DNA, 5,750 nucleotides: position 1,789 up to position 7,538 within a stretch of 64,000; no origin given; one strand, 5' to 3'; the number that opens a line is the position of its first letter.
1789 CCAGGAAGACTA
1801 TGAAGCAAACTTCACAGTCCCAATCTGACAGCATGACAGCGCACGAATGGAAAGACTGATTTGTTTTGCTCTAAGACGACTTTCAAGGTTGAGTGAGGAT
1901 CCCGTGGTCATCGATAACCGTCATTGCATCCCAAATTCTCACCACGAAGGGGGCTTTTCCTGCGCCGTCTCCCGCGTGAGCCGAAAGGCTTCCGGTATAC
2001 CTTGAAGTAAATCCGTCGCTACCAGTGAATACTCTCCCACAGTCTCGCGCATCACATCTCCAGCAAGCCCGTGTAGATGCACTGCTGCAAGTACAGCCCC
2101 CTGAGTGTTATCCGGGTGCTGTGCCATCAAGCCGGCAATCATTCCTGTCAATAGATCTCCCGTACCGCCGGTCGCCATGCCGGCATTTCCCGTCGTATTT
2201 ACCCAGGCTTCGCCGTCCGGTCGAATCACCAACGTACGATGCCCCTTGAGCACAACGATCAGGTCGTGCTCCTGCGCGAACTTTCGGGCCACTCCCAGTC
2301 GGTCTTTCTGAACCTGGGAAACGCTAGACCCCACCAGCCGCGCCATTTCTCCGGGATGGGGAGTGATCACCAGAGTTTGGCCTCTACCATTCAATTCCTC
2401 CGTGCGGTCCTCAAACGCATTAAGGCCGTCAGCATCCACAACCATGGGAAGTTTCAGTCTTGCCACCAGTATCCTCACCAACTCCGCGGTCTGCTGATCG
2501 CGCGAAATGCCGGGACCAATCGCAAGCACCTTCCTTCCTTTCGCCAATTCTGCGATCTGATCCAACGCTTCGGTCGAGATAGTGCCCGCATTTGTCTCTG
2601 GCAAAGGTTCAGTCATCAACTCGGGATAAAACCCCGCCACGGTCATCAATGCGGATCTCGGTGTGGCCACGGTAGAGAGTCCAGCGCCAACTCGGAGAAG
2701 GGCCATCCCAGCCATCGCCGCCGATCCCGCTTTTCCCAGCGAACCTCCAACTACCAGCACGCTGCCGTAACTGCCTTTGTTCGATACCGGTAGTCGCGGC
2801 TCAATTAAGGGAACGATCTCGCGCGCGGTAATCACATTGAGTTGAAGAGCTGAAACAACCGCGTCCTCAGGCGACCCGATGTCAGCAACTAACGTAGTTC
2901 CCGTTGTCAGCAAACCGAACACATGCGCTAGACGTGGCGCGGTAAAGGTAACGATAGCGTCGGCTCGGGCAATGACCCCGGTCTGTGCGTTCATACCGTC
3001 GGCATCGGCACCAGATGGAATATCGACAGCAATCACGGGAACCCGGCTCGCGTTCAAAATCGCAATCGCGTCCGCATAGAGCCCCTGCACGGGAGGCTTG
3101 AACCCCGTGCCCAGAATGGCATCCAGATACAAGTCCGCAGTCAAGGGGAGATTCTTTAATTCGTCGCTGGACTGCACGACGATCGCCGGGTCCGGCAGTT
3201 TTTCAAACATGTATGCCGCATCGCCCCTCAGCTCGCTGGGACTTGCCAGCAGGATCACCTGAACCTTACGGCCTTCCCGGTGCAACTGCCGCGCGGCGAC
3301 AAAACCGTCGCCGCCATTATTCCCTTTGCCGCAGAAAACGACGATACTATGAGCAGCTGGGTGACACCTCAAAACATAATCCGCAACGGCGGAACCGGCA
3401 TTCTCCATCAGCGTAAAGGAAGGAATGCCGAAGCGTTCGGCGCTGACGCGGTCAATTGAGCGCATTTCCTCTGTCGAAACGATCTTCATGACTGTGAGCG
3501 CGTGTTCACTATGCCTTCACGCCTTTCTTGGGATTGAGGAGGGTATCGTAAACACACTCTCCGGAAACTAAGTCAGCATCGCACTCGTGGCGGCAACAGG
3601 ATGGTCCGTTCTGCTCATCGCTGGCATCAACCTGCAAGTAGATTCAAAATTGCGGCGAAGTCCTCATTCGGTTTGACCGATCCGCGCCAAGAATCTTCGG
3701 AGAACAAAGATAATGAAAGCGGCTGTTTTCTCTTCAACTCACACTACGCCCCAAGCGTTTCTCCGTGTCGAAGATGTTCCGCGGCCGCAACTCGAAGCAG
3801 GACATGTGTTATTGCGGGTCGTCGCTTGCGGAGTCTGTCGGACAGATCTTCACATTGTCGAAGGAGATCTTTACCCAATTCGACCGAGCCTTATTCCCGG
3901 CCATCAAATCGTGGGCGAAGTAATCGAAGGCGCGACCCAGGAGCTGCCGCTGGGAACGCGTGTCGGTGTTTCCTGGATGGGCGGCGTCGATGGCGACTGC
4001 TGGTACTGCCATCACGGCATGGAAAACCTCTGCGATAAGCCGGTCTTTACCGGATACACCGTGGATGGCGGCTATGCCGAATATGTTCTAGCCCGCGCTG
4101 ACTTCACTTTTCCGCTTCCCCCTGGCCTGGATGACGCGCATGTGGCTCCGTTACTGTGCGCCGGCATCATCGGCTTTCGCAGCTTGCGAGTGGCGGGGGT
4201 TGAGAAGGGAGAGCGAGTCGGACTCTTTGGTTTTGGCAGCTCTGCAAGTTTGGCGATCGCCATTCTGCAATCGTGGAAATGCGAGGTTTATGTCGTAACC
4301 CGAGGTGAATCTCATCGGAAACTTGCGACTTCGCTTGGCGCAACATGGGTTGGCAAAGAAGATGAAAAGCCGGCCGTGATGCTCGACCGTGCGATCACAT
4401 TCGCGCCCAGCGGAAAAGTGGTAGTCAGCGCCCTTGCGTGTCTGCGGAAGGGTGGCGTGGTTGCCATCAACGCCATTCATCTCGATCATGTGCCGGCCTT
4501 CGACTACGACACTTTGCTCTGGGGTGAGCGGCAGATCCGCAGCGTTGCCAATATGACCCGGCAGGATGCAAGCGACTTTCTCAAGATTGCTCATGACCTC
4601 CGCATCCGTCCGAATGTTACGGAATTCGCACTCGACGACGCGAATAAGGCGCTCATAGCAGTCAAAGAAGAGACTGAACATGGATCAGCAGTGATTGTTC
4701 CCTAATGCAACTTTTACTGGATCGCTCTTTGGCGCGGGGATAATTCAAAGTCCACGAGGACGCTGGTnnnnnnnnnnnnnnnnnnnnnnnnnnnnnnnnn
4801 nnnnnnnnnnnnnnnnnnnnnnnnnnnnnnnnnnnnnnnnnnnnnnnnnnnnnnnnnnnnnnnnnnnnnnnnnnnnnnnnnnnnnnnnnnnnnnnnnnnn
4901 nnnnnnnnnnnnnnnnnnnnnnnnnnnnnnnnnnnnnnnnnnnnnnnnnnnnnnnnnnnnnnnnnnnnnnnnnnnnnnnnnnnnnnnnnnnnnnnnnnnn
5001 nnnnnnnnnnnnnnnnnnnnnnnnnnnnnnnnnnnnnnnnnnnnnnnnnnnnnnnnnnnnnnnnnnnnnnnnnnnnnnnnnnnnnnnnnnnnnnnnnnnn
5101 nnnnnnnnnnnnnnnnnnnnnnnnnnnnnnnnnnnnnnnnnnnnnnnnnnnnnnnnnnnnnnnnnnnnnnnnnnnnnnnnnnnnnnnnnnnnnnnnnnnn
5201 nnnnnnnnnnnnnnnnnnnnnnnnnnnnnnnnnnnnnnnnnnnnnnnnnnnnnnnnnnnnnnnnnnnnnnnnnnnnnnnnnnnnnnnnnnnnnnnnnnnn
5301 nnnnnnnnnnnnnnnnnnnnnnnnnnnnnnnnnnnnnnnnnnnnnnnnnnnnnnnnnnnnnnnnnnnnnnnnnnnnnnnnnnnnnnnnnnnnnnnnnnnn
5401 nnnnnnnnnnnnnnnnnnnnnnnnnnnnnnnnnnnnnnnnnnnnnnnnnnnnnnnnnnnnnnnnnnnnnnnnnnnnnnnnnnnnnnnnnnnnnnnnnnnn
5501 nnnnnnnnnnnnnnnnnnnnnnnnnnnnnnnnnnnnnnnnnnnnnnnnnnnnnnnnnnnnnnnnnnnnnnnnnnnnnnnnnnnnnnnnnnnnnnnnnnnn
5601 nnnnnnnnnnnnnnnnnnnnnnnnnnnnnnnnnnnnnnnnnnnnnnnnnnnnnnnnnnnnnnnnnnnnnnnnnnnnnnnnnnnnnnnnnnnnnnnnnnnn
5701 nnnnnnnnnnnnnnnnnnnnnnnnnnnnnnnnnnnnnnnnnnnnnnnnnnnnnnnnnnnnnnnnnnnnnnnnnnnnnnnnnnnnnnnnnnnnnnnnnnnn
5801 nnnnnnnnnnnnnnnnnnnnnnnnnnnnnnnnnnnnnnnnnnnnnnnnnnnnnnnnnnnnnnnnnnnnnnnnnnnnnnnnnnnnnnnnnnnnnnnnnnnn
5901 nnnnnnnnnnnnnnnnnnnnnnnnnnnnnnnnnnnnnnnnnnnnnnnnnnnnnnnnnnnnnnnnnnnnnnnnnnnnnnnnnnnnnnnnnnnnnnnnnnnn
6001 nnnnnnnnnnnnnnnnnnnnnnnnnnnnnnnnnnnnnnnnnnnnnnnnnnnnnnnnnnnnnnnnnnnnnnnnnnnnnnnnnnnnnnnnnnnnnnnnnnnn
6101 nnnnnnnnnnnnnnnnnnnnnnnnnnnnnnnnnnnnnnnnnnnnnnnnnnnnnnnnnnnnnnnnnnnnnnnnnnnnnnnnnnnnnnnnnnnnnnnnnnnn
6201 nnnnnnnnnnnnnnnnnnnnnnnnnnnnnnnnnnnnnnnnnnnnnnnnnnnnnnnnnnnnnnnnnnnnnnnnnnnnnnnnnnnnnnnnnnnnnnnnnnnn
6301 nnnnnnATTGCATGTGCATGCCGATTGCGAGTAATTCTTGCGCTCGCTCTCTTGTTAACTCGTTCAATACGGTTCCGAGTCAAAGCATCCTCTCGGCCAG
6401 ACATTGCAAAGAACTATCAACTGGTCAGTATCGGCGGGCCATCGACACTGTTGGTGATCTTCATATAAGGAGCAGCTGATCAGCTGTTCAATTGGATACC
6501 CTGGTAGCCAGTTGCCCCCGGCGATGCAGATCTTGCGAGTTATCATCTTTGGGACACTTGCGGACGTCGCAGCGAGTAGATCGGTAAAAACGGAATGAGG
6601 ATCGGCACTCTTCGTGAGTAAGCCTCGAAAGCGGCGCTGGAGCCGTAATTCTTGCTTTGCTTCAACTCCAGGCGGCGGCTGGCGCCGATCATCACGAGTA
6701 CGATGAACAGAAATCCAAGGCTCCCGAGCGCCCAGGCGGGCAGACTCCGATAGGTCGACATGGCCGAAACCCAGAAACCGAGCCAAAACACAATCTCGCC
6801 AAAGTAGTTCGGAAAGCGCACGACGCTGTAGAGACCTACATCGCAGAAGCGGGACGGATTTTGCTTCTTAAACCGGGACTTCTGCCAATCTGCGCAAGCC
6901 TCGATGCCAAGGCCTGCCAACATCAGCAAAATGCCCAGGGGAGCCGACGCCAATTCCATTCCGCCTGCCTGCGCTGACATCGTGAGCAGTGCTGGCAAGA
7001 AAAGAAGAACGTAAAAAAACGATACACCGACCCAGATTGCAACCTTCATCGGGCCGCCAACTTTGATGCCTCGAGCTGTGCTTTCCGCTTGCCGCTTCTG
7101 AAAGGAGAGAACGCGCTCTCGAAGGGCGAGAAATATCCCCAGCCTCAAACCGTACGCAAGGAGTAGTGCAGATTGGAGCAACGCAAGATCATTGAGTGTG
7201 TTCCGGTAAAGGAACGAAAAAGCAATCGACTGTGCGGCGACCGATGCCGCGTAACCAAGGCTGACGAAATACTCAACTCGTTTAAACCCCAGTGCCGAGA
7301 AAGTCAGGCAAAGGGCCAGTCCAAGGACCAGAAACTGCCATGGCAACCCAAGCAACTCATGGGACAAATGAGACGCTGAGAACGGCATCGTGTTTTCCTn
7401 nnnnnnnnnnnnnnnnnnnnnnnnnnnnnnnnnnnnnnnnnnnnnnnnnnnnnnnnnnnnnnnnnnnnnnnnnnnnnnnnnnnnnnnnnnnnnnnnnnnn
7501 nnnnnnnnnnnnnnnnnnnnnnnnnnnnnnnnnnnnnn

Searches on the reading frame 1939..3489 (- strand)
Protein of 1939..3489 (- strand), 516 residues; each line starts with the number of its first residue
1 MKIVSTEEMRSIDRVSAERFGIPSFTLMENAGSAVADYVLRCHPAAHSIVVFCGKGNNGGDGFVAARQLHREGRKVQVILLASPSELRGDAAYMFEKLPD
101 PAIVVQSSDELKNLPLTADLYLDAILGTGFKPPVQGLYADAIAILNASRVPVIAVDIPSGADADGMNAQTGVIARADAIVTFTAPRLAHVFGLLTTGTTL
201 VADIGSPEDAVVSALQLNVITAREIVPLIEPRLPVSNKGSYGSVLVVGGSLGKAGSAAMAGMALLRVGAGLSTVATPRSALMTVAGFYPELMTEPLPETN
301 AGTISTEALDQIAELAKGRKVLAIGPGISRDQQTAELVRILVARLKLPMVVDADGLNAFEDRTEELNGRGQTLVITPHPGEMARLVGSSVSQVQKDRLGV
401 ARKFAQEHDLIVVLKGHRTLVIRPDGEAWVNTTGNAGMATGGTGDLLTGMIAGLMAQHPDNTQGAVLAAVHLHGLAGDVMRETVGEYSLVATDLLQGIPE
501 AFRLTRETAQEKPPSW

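Call 66: search_protein_families(library=pfam, proteins=[window:1939-3489:-], max_evalue=0.0001)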
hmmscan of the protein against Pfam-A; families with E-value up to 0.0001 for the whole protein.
window:1939-3489:- (516 aa): 3 families
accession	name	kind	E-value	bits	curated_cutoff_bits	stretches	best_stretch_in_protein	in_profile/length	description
PF01256.23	Carb_kinase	-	3.5e-55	187.6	27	1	244-499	1-241/242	NAD(P)H-hydrate dehydratase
PF03853.21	YjeF_N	-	5.2e-43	147.4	24.9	1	26-187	3-168/169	YjeF-related protein N-terminus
PF02110.20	HK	-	4.6e-05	23.4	27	1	306-481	37-223/247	Hydroxyethylthiazole kinase family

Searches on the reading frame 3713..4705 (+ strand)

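Call 66: search_protein_families(library=pfam, proteins=[window:3713-4705:+], max_evalue=0.0001)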
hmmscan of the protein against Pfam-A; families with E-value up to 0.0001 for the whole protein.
window:3713-4705:+ (330 aa): 2 families
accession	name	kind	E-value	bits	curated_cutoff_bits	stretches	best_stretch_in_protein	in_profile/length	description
PF08240.17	ADH_N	-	1.6e-24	86.6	23.5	1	29-136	2-103/104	Alcohol dehydrogenase GroES-like domain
PF00107.32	ADH_zinc_N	-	8.9e-09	35.8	31.8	1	179-291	4-125/129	Zinc-binding dehydrogenase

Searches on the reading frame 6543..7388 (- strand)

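Call 66: search_protein_families(library=pfam, proteins=[window:6543-7388:-], max_evalue=0.0001)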
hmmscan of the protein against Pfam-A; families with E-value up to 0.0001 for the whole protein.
window:6543-7388:- (281 aa): 2 families
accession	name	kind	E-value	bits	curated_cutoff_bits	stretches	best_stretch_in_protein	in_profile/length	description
PF06966.17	DUF1295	-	4.7e-31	108.5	20.4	1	49-261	21-235/235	Protein of unknown function (DUF1295)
PF02544.21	Steroid_dh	-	2.3e-08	34.6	22.6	1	148-268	41-149/150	3-oxo-5-alpha-steroid 4-dehydrogenase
